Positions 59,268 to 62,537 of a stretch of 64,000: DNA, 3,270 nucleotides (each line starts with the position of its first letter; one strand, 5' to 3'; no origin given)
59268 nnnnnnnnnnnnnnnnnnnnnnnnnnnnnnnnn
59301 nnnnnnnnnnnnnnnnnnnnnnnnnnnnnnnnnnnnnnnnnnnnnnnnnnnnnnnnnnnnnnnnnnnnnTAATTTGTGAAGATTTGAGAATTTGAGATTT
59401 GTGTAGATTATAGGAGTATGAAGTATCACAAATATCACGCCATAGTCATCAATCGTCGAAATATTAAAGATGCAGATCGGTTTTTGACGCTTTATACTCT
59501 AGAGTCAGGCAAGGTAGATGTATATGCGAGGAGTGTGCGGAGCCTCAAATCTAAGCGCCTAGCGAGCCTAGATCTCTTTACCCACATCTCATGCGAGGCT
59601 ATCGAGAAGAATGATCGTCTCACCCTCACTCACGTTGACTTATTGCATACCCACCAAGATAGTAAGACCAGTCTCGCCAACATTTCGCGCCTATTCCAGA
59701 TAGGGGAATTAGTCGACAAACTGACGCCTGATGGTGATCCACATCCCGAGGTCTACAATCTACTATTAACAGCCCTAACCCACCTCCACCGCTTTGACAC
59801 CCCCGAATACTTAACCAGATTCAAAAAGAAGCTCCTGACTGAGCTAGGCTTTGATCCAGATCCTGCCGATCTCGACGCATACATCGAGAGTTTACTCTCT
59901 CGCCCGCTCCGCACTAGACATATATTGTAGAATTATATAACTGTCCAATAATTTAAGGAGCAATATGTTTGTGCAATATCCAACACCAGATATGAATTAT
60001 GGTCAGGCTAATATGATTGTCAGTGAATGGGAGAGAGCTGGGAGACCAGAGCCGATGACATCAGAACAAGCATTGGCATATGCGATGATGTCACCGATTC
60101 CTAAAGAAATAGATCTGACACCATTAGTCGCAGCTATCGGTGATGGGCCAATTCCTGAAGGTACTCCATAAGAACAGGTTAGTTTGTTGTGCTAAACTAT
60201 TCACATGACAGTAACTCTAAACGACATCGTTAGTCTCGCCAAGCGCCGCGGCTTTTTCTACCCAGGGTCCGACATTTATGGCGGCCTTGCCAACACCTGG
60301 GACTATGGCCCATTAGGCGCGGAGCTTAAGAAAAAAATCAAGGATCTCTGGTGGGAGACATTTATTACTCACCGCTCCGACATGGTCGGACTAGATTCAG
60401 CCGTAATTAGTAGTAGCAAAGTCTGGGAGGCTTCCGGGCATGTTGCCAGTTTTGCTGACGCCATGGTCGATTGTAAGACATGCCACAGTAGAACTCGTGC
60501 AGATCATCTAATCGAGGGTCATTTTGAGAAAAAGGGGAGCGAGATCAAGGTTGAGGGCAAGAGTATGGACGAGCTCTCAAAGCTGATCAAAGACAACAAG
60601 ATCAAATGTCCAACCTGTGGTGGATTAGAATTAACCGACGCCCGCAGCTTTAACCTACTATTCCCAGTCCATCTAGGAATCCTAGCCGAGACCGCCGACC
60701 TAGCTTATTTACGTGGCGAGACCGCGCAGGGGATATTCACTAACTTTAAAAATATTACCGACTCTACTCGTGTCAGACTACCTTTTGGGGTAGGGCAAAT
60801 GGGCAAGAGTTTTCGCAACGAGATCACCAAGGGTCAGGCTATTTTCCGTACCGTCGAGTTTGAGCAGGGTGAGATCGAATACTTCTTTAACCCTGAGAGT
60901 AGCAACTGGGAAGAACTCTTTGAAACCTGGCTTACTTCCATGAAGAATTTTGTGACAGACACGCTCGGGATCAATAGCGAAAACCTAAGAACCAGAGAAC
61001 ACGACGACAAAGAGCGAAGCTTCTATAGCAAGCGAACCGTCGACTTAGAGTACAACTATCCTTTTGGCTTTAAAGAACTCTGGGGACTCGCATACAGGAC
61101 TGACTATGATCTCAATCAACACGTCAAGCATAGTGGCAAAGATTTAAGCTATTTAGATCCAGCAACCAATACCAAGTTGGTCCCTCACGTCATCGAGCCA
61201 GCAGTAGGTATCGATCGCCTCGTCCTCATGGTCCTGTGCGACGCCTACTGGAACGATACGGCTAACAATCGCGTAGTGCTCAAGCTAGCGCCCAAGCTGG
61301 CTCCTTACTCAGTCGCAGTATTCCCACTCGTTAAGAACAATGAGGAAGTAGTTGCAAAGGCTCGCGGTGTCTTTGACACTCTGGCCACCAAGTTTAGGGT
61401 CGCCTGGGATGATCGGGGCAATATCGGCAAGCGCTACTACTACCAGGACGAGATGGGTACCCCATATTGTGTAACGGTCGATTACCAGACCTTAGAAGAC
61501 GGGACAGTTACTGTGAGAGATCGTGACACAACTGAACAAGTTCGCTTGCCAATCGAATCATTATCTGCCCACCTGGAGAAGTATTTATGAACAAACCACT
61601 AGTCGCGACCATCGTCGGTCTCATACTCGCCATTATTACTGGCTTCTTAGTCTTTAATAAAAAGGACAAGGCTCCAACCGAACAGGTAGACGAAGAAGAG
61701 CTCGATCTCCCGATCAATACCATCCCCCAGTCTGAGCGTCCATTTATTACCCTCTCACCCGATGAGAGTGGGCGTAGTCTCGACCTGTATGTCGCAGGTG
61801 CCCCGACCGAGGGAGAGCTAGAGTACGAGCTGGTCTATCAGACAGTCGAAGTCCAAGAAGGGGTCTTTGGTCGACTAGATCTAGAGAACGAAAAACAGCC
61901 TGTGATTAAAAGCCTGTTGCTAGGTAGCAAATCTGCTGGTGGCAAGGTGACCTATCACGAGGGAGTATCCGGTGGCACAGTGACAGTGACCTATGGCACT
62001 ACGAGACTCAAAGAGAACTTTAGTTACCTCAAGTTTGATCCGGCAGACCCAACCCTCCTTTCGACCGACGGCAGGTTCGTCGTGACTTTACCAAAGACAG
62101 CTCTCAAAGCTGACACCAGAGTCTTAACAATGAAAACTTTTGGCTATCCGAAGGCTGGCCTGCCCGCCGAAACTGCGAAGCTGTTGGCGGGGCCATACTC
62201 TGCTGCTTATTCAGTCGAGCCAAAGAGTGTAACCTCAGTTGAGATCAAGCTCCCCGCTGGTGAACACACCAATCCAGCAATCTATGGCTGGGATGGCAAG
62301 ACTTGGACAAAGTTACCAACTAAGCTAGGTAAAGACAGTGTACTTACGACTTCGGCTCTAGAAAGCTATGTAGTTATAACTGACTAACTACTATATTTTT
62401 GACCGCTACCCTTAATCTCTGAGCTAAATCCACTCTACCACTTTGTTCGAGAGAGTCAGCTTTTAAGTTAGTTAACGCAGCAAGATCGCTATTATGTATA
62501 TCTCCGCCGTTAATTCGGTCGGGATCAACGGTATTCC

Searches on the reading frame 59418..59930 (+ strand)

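Call 28: search_protein_families(library=pfam, proteins=[window:59418-59930:+], max_evalue=1)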
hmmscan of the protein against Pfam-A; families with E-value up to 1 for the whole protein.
window:59418-59930:+ (170 aa): 4 families
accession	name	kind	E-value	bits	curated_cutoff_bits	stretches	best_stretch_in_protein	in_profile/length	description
PF11967.14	RecO_N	-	7.7e-14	51.9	27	1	1-76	1-77/80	Recombination protein O N terminal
PF02565.21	RecO_C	-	8e-11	42.4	22.1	1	94-148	12-67/157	Recombination protein O C terminal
PF12159.13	DUF3593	-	0.088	13.3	25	1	62-90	51-78/88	Protein of unknown function (DUF3593)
PF22292.1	DUF6965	-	0.1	13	25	1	71-100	36-65/66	Domain of unknown function (DUF6965)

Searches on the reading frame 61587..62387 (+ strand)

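Call 28: search_protein_families(library=pfam, proteins=[window:61587-62387:+], max_evalue=1)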
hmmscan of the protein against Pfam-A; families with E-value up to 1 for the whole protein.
window:61587-62387:+ (266 aa): 1 family
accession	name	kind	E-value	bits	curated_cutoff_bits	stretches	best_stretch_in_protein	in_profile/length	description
PF00746.26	Gram_pos_anchor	-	0.18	12.2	20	1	7-28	20-41/43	LPXTG cell wall anchor motif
